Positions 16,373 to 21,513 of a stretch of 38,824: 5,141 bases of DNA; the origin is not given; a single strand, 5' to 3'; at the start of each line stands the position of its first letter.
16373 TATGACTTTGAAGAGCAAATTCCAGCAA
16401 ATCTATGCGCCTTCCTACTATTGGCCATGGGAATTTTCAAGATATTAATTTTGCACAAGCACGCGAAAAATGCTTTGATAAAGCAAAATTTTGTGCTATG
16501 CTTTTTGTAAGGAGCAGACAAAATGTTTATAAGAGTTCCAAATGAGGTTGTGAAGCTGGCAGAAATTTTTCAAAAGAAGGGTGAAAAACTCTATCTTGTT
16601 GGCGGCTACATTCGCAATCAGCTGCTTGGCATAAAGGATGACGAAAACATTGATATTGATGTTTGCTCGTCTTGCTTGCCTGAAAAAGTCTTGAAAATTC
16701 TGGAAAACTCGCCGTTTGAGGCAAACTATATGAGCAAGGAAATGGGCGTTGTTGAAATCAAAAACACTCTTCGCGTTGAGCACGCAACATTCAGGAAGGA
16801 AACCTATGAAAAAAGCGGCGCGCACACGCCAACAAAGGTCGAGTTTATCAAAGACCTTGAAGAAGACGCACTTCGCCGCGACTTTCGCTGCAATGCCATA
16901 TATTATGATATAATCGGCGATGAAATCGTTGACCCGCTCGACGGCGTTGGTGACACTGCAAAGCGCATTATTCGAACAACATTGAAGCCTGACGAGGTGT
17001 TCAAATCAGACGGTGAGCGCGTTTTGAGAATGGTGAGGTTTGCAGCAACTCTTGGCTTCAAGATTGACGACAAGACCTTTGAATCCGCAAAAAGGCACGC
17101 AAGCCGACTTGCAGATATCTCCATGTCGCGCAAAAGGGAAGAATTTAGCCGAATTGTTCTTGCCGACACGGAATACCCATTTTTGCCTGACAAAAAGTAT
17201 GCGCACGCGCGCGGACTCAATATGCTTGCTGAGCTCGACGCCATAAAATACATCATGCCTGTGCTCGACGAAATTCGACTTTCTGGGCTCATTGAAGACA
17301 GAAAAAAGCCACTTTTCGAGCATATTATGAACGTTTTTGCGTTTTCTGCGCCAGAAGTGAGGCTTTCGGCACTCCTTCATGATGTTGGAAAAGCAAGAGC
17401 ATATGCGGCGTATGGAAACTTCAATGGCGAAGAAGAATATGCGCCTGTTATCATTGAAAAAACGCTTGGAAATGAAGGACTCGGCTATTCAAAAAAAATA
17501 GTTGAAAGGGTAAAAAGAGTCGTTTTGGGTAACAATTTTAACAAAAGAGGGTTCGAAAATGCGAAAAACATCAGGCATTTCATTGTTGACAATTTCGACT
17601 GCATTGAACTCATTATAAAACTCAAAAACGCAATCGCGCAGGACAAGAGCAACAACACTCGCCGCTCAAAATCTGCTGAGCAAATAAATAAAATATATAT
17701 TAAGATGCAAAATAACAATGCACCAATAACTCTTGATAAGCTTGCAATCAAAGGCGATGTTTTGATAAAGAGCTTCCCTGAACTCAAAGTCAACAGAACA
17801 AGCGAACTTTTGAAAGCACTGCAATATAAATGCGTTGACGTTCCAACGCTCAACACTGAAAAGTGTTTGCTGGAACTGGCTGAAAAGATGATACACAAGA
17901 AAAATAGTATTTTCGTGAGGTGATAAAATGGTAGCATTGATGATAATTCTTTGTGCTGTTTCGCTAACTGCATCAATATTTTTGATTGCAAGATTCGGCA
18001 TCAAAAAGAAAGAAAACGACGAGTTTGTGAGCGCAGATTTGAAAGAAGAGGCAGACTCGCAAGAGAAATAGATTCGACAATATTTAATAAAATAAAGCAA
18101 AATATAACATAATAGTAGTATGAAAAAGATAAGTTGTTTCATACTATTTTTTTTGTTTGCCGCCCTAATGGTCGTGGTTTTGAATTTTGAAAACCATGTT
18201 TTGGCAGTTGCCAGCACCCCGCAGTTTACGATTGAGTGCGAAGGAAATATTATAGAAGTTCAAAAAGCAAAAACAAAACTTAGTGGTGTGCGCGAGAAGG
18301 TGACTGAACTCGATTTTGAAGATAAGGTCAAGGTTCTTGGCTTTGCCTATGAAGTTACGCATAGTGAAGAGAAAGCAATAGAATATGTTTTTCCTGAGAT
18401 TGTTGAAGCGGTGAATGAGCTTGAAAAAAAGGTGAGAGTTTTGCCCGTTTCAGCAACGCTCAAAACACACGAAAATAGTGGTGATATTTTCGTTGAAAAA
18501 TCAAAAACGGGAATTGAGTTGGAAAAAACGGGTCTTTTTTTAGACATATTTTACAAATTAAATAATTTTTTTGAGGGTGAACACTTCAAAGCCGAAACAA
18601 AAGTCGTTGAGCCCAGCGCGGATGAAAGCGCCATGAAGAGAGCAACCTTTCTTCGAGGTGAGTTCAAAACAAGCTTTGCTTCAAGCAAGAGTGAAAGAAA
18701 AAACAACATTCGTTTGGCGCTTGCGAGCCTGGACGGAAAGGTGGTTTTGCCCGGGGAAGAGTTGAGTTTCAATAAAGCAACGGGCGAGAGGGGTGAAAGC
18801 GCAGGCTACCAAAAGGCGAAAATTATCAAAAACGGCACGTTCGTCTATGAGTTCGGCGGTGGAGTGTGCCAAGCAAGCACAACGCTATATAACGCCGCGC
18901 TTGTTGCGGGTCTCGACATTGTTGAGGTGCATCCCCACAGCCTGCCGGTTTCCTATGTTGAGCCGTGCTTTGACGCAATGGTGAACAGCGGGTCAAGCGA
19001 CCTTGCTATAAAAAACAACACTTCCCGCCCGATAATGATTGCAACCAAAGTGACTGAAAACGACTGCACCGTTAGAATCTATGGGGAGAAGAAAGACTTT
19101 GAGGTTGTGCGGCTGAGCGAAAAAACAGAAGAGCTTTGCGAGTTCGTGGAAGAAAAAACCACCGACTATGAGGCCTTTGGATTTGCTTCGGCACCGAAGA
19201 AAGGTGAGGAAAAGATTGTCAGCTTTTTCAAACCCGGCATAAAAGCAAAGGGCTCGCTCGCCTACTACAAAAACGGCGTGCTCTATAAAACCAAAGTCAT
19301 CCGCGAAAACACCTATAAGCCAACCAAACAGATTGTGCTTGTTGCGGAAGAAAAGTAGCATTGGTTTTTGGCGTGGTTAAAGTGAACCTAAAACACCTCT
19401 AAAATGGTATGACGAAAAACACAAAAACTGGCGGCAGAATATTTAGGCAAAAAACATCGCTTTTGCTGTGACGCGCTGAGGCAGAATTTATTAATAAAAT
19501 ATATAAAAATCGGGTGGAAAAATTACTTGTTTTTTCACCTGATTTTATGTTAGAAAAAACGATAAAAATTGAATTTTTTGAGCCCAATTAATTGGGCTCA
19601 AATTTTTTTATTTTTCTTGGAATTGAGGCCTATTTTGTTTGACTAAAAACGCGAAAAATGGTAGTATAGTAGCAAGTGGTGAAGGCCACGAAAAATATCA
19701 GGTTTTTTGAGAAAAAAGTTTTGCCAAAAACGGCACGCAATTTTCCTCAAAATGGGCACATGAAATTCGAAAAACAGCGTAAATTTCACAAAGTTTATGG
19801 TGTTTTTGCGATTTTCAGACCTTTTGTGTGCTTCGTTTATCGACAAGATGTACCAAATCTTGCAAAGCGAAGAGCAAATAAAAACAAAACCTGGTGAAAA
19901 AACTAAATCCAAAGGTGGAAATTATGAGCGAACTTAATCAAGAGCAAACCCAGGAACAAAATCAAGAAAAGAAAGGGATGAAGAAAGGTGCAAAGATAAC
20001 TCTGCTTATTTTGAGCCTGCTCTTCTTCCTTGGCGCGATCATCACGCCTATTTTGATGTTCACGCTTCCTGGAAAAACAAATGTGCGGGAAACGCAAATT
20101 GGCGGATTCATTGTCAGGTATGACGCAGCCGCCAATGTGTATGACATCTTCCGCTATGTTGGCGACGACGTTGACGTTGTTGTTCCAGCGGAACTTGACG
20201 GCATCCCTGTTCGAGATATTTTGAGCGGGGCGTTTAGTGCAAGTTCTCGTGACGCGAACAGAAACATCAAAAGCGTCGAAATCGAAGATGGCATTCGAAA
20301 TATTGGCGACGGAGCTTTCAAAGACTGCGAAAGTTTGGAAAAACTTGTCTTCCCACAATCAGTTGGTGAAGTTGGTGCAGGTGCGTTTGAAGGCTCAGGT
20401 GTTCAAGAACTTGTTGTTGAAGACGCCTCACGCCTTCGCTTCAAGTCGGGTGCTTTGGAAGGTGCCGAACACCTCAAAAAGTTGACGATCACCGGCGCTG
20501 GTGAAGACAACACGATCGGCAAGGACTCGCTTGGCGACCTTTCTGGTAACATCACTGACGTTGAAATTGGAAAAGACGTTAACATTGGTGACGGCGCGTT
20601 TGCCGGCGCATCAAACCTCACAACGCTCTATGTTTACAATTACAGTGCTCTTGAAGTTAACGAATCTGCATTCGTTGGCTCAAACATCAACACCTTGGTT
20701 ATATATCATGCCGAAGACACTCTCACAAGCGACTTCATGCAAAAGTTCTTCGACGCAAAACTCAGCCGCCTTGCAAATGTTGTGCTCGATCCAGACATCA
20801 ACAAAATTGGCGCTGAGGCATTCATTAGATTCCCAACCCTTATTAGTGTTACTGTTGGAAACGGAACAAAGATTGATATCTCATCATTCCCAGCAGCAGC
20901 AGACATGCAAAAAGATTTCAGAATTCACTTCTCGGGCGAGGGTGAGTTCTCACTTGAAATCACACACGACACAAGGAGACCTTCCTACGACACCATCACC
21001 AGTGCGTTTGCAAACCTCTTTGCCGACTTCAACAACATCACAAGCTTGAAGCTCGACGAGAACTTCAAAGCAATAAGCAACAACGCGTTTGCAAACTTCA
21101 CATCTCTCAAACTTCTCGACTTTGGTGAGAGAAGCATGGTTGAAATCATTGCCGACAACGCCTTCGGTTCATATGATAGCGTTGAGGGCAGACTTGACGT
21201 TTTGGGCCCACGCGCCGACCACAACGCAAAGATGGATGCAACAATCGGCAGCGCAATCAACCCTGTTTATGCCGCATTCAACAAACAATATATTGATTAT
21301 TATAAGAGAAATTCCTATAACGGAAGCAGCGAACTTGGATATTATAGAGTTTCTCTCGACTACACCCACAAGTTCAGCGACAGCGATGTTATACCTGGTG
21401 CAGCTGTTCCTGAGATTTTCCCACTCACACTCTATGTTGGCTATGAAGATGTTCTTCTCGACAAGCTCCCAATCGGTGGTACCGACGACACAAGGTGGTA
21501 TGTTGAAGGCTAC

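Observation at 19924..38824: Giant (>6300 aa, 3'-open) surface-protein gene that the supplied ORF track does not contain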

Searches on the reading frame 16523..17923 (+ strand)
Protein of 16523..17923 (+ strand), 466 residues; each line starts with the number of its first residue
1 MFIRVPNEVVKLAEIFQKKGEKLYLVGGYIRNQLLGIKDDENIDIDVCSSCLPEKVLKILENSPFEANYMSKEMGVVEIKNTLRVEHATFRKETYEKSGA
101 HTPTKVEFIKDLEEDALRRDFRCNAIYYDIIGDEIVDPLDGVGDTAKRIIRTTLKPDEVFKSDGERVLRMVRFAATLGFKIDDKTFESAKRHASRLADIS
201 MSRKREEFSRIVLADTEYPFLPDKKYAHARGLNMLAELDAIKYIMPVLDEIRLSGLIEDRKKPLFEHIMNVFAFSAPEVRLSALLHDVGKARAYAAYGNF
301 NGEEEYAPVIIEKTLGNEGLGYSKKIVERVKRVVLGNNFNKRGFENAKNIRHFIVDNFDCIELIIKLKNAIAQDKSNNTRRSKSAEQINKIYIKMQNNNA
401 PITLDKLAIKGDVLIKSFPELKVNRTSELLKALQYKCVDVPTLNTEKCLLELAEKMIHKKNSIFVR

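Call 5: search_protein_families(library=pfam, proteins=[window:16523-17923:+])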
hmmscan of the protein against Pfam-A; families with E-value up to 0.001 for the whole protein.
window:16523-17923:+ (466 aa): 2 families
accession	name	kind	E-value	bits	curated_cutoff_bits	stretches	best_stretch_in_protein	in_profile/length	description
PF01743.26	PolyA_pol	-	1.4e-23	84.1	23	1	23-151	1-126/126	Poly A polymerase head domain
PF12627.12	PolyA_pol_RNAbd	-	1.2e-09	38.2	22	1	178-215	1-38/64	Probable RNA and SrmB- binding site of polymerase A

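Call 12: find_encoding_contigs(protein=window:16523-17923:+, flank=10000, max_places=4)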
Protein window:16523-17923:+ (466 aa): no gene with exactly this product is on record in the collection.

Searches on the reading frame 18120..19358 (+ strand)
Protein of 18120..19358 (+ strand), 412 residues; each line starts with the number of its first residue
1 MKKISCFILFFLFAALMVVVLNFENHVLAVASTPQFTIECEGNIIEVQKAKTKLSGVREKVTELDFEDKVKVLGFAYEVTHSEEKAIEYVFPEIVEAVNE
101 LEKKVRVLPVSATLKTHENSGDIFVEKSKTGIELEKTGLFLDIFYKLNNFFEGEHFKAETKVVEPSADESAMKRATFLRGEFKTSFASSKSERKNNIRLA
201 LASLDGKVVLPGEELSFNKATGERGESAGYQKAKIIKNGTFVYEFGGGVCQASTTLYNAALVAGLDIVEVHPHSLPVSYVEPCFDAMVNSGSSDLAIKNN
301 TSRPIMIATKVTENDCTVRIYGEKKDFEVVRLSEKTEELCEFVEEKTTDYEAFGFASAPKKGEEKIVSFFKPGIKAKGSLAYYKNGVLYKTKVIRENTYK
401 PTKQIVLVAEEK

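Call 6: search_protein_families(library=pfam, proteins=[window:18120-19358:+])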
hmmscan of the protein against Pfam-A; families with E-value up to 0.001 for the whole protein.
window:18120-19358:+ (412 aa): 1 family
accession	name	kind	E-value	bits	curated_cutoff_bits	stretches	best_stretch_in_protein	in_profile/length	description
PF04294.18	VanW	-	2.2e-46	157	27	1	192-321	1-130/130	VanW like protein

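Call 10: find_encoding_contigs(protein=window:18120-19358:+, flank=10000, max_places=6)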
Protein window:18120-19358:+ (412 aa): no gene with exactly this product is on record in the collection.

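Call 53: find_homologous_proteins(query=window:18120-19358:+, max_evalue=1e-20)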
Query window:18120-19358:+ (412 aa): 2944 proteins with E <= 1e-20 among 8000 candidates; the best 120 are listed.
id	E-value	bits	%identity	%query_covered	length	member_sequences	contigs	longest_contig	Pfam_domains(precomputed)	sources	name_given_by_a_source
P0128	4.8e-264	893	100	100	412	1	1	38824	PF04294.19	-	-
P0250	1.2e-120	421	56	86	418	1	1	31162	PF04294.19,PF07501.18,PF12229.14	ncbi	-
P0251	1.2e-117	411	51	98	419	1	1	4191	PF04294.19,PF12229.14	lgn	-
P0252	1.7e-115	404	52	91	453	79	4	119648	PF04294.19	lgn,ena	-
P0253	2.6e-112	394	49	97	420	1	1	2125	PF04294.19,PF07501.18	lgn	-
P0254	4.4e-108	380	47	100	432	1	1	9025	PF04294.19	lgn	-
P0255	9.6e-107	375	51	87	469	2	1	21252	PF04294.19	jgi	-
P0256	4.0e-105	370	50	90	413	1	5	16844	PF04294.19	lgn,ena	-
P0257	3.7e-104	367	50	86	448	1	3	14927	PF04294.19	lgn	-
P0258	4.1e-103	363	45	98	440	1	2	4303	PF04294.19,PF12229.14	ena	-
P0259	5.6e-103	363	50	91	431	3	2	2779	PF04294.19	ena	-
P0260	1.9e-101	358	47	89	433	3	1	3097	PF04294.19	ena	-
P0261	2.1e-101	358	46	94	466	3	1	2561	PF04294.19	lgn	-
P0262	2.1e-101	358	44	100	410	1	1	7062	PF04294.19,PF07501.18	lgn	-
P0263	2.7e-101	357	50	83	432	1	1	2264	PF04294.19,PF07501.18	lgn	-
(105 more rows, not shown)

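Call 54: find_encoding_contigs(protein=P0250, flank=10000, max_places=3)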
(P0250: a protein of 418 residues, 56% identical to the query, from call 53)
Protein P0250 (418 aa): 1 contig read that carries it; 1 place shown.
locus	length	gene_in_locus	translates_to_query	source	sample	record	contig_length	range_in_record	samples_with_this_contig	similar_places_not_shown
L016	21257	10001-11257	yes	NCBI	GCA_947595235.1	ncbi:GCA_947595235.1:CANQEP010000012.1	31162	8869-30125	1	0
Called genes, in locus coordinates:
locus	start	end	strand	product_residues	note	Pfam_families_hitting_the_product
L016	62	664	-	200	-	PF00210:Ferritin (faint), PF02915:Rubrerythrin, PF01155:HypA (weak), PF21349:RUBY_RBDX (weak)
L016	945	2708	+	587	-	PF00664:ABC_membrane, PF00005:ABC_tran, PF02463:SMC_N (weak)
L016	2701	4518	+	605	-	PF00664:ABC_membrane, PF02463:SMC_N (faint), PF00005:ABC_tran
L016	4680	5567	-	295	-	PF08486:SpoIID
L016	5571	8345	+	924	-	PF12799:LRR_4 (faint), PF13306:LRR_5, PF13855:LRR_8 (faint), PF23952:LRR_EndoS (faint), PF13306:LRR_5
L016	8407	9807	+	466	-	PF01743:PolyA_pol, PF12627:PolyA_pol_RNAbd (faint)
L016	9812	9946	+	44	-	-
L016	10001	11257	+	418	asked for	PF12229:PG_binding_4 (weak), PF04294:VanW, PF07501:G5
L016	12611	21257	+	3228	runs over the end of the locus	?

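Call 55: find_encoding_contigs(protein=P0252, flank=10000, max_places=4)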
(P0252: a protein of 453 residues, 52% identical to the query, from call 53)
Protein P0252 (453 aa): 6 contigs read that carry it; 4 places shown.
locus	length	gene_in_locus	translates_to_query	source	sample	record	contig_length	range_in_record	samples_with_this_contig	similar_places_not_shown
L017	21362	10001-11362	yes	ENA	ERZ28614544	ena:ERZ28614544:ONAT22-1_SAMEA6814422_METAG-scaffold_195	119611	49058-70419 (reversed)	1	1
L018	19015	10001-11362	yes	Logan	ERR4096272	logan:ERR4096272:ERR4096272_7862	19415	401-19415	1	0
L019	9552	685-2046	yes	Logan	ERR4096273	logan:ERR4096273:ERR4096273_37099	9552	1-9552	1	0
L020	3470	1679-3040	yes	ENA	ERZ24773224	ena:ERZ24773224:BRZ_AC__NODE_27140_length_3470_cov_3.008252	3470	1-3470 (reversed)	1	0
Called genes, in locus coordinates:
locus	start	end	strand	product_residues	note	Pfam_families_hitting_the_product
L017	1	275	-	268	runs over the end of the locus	PF00142:Fer4_NifH, PF01656:CbiA, PF02374:ArsA_ATPase (faint), PF06564:CBP_BcsQ (weak), PF09140:MipZ (weak), PF10609:ParA, PF13614:AAA_31, PF09140:MipZ (weak)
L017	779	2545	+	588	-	PF00664:ABC_membrane, PF00005:ABC_tran, PF02463:SMC_N (weak)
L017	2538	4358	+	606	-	PF00664:ABC_membrane, PF02463:SMC_N (faint), PF00005:ABC_tran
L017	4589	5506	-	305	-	PF08486:SpoIID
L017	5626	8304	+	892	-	PF13306:LRR_5, PF13855:LRR_8 (faint), PF13306:LRR_5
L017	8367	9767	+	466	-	PF01743:PolyA_pol, PF12627:PolyA_pol_RNAbd (faint)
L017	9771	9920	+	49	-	-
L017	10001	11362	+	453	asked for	PF04294:VanW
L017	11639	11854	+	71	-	-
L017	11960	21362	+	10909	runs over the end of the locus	-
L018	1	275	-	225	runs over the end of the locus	?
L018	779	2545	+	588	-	PF00664:ABC_membrane, PF00005:ABC_tran, PF02463:SMC_N (weak)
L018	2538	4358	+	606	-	PF00664:ABC_membrane, PF02463:SMC_N (faint), PF00005:ABC_tran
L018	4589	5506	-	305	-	PF08486:SpoIID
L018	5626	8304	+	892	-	PF13306:LRR_5, PF13855:LRR_8 (faint), PF13306:LRR_5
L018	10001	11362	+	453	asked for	PF04294:VanW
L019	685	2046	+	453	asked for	PF04294:VanW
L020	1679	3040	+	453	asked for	PF04294:VanW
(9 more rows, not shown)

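Call 63: find_encoding_contigs(protein=P0255, flank=10000, max_places=2)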
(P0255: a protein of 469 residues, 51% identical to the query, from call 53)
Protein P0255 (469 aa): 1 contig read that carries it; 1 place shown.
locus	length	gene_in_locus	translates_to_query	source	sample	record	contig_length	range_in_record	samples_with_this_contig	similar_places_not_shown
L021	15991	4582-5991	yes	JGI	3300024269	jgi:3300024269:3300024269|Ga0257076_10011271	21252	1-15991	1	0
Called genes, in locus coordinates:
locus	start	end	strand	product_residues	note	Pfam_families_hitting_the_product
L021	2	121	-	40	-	?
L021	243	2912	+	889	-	PF09479:Flg_new (faint), PF13306:LRR_5, PF13855:LRR_8 (faint), PF13306:LRR_5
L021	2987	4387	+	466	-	PF01743:PolyA_pol, PF12627:PolyA_pol_RNAbd (faint)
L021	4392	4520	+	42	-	-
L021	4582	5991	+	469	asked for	PF04294:VanW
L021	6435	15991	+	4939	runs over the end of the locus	?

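Call 64: find_encoding_contigs(protein=P0256, flank=10000, max_places=2)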
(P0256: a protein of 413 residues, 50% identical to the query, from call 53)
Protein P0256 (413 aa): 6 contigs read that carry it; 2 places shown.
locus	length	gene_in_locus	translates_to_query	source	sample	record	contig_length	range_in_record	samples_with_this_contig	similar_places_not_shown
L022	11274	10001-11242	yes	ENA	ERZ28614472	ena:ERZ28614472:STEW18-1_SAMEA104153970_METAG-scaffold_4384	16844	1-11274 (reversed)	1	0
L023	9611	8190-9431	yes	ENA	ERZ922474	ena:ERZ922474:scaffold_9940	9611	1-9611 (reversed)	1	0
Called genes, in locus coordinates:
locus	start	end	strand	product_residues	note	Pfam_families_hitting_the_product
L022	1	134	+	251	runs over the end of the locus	PF02674:Colicin_V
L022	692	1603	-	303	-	PF02195:ParB_N, PF17762:HTH_ParB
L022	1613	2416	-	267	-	PF00142:Fer4_NifH, PF01656:CbiA, PF02374:ArsA_ATPase (weak), PF06564:CBP_BcsQ (weak), PF09140:MipZ (weak), PF10609:ParA, PF13614:AAA_31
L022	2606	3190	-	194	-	PF02915:Rubrerythrin, PF21349:RUBY_RBDX (weak)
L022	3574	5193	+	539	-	PF00664:ABC_membrane, PF00005:ABC_tran, PF02463:SMC_N (weak)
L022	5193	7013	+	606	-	PF00664:ABC_membrane, PF02463:SMC_N (faint), PF00005:ABC_tran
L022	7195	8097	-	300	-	PF08486:SpoIID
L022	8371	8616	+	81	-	-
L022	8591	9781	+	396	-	-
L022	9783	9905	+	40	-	-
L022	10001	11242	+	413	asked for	PF04294:VanW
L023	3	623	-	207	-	?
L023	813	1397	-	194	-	PF02915:Rubrerythrin, PF21349:RUBY_RBDX (weak)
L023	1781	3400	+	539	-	PF00664:ABC_membrane, PF00005:ABC_tran, PF02463:SMC_N (weak)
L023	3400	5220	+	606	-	PF00664:ABC_membrane, PF02463:SMC_N (faint), PF00005:ABC_tran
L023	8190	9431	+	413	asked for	PF04294:VanW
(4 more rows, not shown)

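Call 65: find_encoding_contigs(protein=P0257, flank=10000, max_places=2)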
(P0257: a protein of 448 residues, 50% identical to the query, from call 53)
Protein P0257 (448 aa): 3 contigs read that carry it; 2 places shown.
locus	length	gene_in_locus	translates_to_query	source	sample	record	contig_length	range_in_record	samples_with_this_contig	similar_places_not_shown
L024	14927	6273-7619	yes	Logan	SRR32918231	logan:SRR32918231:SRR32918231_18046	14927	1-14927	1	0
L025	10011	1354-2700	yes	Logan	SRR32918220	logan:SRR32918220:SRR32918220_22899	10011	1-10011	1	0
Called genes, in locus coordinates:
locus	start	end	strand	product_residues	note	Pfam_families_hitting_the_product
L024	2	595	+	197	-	?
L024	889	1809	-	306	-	PF08486:SpoIID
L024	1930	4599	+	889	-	PF13306:LRR_5, PF13855:LRR_8 (faint), PF13306:LRR_5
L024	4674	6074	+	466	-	PF01743:PolyA_pol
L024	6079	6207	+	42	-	-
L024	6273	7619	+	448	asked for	PF04294:VanW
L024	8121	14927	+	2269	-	?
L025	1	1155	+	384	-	?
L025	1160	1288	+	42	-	-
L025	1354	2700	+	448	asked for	PF04294:VanW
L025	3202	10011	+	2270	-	?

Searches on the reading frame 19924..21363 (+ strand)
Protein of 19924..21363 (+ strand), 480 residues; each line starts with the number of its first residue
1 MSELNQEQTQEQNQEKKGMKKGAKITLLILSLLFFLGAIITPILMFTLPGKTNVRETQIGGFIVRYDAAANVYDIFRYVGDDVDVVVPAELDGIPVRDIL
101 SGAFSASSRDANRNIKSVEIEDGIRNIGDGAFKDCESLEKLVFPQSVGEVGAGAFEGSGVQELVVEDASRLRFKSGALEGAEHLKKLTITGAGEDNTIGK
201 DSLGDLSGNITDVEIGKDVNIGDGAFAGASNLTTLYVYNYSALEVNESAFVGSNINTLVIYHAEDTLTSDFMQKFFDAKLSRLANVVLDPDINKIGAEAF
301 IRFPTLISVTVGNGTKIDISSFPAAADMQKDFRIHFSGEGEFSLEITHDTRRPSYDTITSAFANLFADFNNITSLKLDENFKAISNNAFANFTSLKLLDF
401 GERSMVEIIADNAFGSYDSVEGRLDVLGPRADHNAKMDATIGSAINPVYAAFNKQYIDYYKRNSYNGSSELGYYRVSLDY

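Call 8: find_homologous_proteins(query=window:19924-21363:+, max_evalue=0.00001)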
Query window:19924-21363:+ (480 aa): 773 proteins with E <= 0.00001 among 8000 candidates; the best 120 are listed.
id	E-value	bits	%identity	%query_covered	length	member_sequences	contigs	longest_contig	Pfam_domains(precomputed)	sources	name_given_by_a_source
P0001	1.6e-40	158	26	61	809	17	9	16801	PF13306.13,PF05725.19,PF13855.13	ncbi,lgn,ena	-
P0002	9.7e-40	155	25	74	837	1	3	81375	PF00069.32,PF13306.13,PF13855.13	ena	-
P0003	9.3e-37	145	31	38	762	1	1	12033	PF13306.13,PF13855.13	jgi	-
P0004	1.9e-36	144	30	39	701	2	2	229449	PF13306.13,PF13855.13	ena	-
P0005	4.1e-36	143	27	71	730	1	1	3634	PF13306.13,PF05725.19,PF13855.13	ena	-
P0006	5.0e-36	143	25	81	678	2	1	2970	PF13306.13,PF13855.13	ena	-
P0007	1.0e-35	142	26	48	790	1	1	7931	PF00069.32,PF13306.13,PF05725.19,PF13855.13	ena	-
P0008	1.3e-35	142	27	45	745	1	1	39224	PF07714.24,PF00069.32,PF13306.13,PF03109.23,PF05725.19,PF13855.13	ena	-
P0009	2.1e-35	141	30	39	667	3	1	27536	PF13306.13,PF13855.13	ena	-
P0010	2.3e-35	141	27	47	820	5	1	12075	PF13306.13,PF13855.13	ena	-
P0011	1.1e-34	139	28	63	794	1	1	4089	PF00069.32,PF13306.13,PF13855.13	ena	-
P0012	1.2e-34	139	30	36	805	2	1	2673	PF13306.13,PF13855.13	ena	-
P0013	1.6e-34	138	26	69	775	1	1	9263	PF13306.13,PF00207.29,PF05725.19,PF13855.13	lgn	-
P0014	6.9e-34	136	24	42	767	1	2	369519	PF00069.32,PF13306.13,PF05725.19,PF13855.13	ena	-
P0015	2.2e-33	134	26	80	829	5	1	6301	PF13306.13,PF13855.13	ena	-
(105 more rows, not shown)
